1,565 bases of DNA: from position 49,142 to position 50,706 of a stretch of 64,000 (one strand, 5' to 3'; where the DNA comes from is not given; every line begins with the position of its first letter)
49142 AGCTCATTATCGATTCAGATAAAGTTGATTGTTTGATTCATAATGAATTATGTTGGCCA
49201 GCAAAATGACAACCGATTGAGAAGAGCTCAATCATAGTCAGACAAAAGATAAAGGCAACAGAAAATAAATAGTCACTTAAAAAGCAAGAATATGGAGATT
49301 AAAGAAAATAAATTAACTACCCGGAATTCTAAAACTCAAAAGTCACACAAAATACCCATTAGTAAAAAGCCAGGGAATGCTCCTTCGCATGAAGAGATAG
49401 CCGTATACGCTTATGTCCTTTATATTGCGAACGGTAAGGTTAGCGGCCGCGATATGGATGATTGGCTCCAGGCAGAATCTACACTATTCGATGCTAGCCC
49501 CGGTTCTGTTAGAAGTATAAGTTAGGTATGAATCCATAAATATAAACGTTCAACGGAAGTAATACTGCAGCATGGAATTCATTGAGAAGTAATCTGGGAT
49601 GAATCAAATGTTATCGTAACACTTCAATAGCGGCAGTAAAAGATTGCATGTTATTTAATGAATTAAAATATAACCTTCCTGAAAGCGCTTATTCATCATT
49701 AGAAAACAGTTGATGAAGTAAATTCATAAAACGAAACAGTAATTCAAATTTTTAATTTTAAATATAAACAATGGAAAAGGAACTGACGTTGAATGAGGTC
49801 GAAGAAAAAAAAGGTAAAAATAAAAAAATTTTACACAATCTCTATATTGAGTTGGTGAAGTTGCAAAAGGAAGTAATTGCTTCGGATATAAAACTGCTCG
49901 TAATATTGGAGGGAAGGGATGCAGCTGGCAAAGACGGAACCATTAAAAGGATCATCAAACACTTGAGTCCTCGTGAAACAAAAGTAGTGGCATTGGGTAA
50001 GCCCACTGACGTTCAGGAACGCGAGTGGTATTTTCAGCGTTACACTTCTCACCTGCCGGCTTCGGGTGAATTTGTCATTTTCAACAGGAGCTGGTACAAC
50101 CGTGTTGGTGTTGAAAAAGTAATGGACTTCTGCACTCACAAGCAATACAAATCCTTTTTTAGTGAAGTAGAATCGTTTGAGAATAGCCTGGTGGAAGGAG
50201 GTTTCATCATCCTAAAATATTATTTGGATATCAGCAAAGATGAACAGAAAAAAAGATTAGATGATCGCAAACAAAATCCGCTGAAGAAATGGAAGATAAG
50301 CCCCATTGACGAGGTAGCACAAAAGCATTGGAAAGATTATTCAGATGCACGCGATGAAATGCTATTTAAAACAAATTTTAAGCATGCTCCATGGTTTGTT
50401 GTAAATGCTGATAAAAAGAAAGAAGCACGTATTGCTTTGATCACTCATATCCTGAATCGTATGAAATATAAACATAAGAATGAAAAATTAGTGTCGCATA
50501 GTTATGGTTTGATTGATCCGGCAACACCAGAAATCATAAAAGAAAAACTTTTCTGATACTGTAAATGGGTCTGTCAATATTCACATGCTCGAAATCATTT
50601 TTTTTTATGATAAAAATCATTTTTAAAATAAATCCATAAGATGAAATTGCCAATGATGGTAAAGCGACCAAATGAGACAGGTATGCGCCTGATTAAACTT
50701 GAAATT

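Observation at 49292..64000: Co-directional accessory island linking reserve-polymer mobilisation and phosphoketolase/acetate-kinase ATP production to an ion-pumping N-ATPase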

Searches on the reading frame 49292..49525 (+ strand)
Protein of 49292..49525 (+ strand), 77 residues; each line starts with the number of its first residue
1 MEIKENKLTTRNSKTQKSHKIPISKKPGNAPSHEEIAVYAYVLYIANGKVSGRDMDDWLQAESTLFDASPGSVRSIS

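Call 3: search_protein_families(library=pfam, proteins=[window:49292-49525:+])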
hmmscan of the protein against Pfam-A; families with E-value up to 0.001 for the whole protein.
window:49292-49525:+ (77 aa): 1 family
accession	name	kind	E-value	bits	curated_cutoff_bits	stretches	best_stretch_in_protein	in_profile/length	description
PF11154.13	DUF2934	-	2.5e-09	37.1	22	1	32-65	2-35/37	Protein of unknown function (DUF2934)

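Call 48: search_protein_families(library=ncbifam, proteins=[window:49292-49525:+])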
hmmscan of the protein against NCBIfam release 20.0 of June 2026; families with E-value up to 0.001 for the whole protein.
window:49292-49525:+ (77 aa): 0 families

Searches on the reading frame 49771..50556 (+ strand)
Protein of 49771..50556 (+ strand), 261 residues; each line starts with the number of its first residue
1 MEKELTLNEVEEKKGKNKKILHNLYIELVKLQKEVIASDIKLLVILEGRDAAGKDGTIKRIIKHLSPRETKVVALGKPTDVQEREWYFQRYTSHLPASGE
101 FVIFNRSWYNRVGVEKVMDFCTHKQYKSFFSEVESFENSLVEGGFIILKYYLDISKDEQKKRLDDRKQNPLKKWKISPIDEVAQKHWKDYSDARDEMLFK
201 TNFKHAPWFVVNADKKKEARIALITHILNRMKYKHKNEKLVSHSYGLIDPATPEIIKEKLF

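Call 3: search_protein_families(library=pfam, proteins=[window:49771-50556:+])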
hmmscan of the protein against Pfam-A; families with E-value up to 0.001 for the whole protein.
window:49771-50556:+ (261 aa): 1 family
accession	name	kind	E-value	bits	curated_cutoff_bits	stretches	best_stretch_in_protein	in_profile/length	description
PF03976.20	PPK2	-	1.1e-92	310.2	22.3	1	13-238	3-228/229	Polyphosphate kinase 2 (PPK2)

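Call 47: search_protein_families(library=ncbifam, proteins=[window:49771-50556:+])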
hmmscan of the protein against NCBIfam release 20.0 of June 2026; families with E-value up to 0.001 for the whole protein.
window:49771-50556:+ (261 aa): 5 families
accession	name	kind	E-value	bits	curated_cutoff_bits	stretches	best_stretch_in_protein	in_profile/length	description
TIGR03707.1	PPK2_P_aer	equivalog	1.9e-97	325.5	301.8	1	15-239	5-229/230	polyphosphate kinase 2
TIGR03708.1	poly_P_AMP_trns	equivalog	9.3e-64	215.9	547.65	1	11-233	269-491/493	polyphosphate:AMP phosphotransferase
TIGR03709.1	PPK2_rel_1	subfamily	4.4e-59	199.9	247.2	1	11-232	25-247/264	PPK2 family polyphosphate kinase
NF050016.1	PolyPhAMPPhtase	equivalog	2.7e-51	174.7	800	1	21-232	259-470/472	polyphosphate:AMP phosphotransferase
NF042973.1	ADPpolyPPhtase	equivalog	2.7e-45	154.8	450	1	7-232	23-261/285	ADP-polyphosphate phosphotransferase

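Call 78: search_solved_structures(query=window:49771-50556:+, max_evalue=1e-20)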
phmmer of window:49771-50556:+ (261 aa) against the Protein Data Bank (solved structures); distinct sequences matched with E-value up to 1e-20: 18.
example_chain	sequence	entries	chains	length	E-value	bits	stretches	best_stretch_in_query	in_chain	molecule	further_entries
5llf_A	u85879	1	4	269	4.5e-73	249.4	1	18-241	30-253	Polyphosphate kinase 2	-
5ll0_A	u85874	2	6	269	2.3e-72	247.1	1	18-241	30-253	Polyphosphate kinase 2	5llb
4yeg_A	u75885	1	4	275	2.5e-72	247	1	18-241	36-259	Polyphosphate kinase 2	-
5llb_C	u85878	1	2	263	2.5e-72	247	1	18-240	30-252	Polyphosphate kinase 2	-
3czq_A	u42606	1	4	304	9.9e-65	222.1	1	18-241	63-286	Putative polyphosphate kinase 2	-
6dzg_A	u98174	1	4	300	9.9e-65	222.1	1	18-241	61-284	Polyphosphate:ADP phosphotransferase 1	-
3czp_A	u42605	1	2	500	4.5e-61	210.1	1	41-239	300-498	Putative polyphosphate kinase 2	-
26ee_A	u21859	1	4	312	2.7e-60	207.5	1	13-246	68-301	polyphosphate kinase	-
9gia_A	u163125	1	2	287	1.5e-44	155.9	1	9-230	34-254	Polyphosphate-AMP phosphotransferase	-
9gp9_A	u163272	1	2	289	2.2e-44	155.4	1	10-232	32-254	Polyphosphate kinase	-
9h8j_B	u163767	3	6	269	3.4e-44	154.8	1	10-232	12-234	Polyphosphate kinase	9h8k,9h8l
6an9_A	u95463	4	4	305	7.3e-38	134.1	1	19-231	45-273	Polyphosphate:AMP phosphotransferase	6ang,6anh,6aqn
6au0_A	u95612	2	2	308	7.7e-38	134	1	19-231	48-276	Polyphosphate:AMP phosphotransferase | PPK3 Class III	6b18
5lc9_A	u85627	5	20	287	4.1e-37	131.6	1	26-228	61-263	Polyphosphate:AMP phosphotransferase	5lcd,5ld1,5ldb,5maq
5o6k_A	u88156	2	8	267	1.7e-36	129.6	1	26-228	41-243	Polyphosphate:AMP phosphotransferase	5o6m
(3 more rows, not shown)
